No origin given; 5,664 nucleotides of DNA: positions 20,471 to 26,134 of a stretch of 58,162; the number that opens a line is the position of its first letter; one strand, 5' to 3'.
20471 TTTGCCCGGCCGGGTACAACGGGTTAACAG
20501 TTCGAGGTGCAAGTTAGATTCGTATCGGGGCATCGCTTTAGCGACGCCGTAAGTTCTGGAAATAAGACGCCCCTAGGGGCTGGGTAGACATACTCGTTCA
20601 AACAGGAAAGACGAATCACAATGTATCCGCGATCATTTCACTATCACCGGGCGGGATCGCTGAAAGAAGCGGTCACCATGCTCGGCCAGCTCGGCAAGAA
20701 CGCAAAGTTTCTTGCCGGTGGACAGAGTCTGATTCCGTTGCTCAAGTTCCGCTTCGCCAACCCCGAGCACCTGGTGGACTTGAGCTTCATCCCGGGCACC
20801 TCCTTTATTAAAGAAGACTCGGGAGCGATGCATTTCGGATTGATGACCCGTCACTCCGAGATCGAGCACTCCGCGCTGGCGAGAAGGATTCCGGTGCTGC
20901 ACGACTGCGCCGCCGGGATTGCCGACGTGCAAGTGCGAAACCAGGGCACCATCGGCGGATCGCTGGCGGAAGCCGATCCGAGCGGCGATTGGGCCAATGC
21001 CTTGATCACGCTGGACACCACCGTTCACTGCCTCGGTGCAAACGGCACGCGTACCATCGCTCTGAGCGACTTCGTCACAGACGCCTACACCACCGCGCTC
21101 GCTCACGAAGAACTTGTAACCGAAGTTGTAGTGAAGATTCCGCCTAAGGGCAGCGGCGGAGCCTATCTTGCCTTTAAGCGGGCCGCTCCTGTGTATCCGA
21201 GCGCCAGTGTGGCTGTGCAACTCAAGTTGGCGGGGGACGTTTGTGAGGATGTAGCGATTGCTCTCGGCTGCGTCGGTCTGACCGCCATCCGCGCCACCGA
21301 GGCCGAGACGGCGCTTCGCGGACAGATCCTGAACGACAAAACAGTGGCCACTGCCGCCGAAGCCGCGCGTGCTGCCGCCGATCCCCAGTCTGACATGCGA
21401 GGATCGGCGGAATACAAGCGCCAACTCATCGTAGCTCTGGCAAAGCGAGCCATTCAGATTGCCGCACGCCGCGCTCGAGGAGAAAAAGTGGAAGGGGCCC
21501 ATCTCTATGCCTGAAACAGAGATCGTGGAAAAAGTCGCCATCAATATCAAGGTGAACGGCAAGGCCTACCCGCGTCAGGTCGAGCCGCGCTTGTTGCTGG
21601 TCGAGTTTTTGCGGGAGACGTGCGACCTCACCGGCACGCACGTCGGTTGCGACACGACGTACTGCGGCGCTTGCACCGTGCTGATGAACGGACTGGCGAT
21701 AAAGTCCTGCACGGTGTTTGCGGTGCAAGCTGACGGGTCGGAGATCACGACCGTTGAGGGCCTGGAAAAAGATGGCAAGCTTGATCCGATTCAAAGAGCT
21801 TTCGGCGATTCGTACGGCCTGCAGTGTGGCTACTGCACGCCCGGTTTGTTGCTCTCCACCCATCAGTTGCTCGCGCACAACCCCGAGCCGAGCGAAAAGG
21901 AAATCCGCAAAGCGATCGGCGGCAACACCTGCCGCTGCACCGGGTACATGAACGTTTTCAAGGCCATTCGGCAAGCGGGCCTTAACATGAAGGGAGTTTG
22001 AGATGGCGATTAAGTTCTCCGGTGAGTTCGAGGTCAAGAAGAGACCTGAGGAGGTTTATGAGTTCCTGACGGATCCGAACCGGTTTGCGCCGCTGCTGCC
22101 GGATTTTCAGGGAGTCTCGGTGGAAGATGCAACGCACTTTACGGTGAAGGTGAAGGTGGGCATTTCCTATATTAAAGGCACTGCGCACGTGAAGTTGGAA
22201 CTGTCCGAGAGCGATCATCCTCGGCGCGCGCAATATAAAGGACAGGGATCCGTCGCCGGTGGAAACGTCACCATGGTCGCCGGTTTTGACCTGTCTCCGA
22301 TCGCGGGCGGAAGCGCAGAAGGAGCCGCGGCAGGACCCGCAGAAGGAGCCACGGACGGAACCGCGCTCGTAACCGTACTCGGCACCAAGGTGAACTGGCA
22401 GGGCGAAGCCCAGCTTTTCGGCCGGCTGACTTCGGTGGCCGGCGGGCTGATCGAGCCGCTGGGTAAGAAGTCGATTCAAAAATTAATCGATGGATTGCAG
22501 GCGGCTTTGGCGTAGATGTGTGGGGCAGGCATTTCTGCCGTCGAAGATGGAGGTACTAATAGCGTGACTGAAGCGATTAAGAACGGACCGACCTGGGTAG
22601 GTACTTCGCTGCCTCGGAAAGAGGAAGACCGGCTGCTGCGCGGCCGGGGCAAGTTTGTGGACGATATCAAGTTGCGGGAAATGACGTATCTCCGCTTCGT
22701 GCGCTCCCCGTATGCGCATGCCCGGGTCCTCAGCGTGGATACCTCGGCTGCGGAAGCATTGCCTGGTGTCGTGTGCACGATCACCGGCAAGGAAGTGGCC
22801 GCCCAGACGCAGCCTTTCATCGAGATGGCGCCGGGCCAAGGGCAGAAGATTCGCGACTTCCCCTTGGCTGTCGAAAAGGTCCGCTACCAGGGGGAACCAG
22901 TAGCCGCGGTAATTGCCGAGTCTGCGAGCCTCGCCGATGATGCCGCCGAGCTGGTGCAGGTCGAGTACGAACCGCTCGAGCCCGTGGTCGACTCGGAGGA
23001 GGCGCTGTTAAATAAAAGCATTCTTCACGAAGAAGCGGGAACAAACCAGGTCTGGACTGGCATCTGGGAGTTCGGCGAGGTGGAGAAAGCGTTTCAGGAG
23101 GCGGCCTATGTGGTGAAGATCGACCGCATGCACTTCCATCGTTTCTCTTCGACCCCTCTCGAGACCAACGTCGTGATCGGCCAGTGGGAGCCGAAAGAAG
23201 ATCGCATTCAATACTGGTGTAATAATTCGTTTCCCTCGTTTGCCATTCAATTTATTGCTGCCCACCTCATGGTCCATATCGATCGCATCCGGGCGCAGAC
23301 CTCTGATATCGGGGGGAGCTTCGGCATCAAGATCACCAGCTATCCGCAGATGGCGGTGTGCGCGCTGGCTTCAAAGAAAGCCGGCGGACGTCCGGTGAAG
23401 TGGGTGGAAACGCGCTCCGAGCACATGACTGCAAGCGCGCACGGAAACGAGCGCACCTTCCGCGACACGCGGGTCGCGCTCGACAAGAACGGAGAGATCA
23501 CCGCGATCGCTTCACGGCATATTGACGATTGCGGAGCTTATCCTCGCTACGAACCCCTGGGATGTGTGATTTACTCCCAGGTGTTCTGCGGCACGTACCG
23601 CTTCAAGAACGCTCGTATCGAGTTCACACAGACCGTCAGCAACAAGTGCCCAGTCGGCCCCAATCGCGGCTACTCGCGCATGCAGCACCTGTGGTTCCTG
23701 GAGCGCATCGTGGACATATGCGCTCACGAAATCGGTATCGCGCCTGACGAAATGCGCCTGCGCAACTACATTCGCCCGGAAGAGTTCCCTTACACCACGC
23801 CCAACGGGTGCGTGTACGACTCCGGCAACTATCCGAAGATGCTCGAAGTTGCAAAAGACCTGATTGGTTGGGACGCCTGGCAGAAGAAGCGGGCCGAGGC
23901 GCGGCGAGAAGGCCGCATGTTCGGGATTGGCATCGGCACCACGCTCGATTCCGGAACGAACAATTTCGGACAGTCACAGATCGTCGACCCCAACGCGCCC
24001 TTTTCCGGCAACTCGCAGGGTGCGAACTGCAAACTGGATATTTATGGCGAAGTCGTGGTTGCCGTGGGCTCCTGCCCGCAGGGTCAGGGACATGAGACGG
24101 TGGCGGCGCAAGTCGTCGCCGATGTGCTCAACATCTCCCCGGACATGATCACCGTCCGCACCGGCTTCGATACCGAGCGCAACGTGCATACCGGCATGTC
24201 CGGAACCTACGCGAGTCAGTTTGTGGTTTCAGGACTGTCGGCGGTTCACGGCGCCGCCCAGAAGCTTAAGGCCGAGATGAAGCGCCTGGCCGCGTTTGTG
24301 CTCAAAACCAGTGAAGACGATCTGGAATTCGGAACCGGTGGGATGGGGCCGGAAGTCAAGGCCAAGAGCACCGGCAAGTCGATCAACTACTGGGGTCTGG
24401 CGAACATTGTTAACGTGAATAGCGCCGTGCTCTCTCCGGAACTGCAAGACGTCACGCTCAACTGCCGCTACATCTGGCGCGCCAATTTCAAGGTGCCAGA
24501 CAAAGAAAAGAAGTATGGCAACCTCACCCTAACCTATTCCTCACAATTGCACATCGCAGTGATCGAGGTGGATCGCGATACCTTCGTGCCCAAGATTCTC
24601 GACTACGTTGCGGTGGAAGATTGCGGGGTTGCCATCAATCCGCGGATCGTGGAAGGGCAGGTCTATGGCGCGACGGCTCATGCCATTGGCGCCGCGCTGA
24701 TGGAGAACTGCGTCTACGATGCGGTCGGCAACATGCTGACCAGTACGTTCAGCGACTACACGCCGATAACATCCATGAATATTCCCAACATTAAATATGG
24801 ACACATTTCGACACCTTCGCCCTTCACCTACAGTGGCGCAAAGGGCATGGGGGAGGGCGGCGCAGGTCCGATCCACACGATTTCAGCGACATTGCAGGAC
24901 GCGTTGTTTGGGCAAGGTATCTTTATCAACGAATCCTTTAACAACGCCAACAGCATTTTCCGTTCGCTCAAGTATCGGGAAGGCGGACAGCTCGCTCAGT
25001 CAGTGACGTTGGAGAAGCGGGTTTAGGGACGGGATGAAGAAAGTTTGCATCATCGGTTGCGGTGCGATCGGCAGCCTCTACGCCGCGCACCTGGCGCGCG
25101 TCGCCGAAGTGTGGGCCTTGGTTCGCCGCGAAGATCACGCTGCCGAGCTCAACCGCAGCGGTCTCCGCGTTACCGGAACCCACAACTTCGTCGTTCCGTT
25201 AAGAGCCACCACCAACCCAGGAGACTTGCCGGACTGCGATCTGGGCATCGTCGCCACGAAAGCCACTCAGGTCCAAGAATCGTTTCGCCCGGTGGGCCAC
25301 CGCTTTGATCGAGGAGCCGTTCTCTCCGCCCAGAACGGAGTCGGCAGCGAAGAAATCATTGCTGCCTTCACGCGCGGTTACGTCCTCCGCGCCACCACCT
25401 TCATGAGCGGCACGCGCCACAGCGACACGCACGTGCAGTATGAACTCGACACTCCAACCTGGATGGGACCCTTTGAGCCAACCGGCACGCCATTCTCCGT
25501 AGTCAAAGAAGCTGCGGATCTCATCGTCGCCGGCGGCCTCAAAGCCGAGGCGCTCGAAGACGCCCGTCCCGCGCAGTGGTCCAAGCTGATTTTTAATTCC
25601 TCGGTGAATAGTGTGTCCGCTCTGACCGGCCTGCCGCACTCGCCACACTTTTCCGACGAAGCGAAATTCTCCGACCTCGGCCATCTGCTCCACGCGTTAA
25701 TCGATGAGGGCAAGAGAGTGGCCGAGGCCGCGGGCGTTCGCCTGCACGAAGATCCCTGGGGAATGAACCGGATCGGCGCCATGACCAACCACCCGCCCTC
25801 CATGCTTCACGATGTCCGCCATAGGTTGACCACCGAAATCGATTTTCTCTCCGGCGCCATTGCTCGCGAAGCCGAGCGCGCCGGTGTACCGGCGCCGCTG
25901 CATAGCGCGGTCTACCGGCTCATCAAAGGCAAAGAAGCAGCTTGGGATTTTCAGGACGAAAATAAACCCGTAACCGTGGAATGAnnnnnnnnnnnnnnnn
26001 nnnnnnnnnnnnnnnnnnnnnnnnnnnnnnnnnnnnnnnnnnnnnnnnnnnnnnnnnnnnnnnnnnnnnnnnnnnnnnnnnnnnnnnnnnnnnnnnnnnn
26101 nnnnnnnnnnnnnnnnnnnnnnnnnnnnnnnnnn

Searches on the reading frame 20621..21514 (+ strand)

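Call 16: search_protein_families(library=pfam, proteins=[window:20621-21514:+], max_evalue=0.001)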
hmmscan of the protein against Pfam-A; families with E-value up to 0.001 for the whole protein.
window:20621-21514:+ (297 aa): 2 families
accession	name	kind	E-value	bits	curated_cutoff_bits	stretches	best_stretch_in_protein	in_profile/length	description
PF00941.27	FAD_binding_5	-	2.3e-45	154.9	27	1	5-171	2-167/170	FAD binding domain in molybdopterin dehydrogenase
PF03450.22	CO_deh_flav_C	-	1.2e-22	80.4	25.5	1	181-279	2-100/102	CO dehydrogenase flavoprotein C-terminal domain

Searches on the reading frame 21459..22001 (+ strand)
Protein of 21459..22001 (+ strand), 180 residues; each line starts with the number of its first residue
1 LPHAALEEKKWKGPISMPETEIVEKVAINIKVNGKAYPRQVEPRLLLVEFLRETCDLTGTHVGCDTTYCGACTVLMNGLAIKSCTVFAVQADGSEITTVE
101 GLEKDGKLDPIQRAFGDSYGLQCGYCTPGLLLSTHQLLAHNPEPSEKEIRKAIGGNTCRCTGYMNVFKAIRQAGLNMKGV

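Call 54: search_protein_families(library=pfam, proteins=[window:21459-22001:+], max_evalue=0.001)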
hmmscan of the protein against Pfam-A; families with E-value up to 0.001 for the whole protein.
window:21459-22001:+ (180 aa): 3 families
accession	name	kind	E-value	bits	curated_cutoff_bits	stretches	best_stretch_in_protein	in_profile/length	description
PF01799.25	Fer2_2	-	1.1e-28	99.5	30.3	1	98-171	1-75/75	[2Fe-2S] binding domain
PF13085.11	Fer2_3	-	9.6e-05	22.8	27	1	63-103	51-90/107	2Fe-2S iron-sulfur cluster binding domain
PF00111.32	Fer2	-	0.00099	19.4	21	1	31-78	2-49/77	2Fe-2S iron-sulfur cluster binding domain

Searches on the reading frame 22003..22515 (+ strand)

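Call 16: search_protein_families(library=pfam, proteins=[window:22003-22515:+], max_evalue=0.001)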
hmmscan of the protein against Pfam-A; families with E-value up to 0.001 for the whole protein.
window:22003-22515:+ (170 aa): 2 families
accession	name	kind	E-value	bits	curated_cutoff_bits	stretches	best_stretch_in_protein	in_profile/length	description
PF06240.19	COXG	-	2.3e-23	82.9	22.2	1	7-91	1-84/140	Carbon monoxide dehydrogenase subunit G (CoxG)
PF10604.15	Polyketide_cyc2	-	4.1e-09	37.3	27.4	1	3-169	2-141/142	Polyketide cyclase / dehydrase and lipid transport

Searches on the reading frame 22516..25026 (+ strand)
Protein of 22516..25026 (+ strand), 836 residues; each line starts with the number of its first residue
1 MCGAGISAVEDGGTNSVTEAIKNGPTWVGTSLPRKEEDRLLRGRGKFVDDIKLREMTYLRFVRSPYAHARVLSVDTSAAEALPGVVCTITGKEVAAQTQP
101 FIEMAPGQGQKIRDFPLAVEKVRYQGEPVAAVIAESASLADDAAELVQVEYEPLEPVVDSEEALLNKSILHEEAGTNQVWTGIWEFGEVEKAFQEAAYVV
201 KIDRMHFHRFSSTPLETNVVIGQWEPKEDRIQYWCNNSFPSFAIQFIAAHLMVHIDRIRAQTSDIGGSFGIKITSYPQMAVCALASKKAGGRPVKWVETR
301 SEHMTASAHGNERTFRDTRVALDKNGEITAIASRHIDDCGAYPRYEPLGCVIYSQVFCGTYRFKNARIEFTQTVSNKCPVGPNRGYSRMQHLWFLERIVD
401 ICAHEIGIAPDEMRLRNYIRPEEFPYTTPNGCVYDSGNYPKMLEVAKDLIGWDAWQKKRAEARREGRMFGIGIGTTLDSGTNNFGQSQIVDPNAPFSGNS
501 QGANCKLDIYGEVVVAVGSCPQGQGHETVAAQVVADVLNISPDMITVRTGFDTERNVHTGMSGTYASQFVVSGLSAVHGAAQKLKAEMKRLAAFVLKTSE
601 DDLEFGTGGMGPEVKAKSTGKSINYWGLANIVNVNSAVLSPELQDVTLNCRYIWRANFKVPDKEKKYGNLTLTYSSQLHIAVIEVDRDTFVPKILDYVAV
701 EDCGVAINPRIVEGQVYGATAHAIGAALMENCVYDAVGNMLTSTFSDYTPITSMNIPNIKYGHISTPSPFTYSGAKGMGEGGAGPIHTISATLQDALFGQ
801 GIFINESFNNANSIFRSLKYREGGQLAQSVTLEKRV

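Call 16: search_protein_families(library=pfam, proteins=[window:22516-25026:+], max_evalue=0.001)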
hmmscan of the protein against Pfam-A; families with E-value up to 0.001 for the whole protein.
window:22516-25026:+ (836 aa): 3 families
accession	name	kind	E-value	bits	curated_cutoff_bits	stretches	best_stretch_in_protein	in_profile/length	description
PF20256.3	MoCoBD_2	-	3.7e-66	223.9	27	1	446-757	2-283/283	Molybdopterin cofactor-binding domain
PF02738.23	MoCoBD_1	-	2.5e-62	210.6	27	1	171-418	2-244/244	Molybdopterin cofactor-binding domain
PF01315.27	Ald_Xan_dh_C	-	2.5e-33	115.1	31.3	1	43-155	2-110/110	Aldehyde oxidase and xanthine dehydrogenase, a/b hammerhead domain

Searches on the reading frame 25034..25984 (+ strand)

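Call 16: search_protein_families(library=pfam, proteins=[window:25034-25984:+], max_evalue=0.001)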
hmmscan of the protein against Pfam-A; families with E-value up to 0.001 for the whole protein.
window:25034-25984:+ (316 aa): 2 families
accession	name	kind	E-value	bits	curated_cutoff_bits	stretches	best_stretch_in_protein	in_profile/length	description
PF02558.23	ApbA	-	8.6e-30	103.8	22.2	1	4-148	1-149/150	Ketopantoate reductase PanE/ApbA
PF08546.17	ApbA_C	-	1.6e-26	93.5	22.7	1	177-301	2-125/125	Ketopantoate reductase PanE/ApbA C terminal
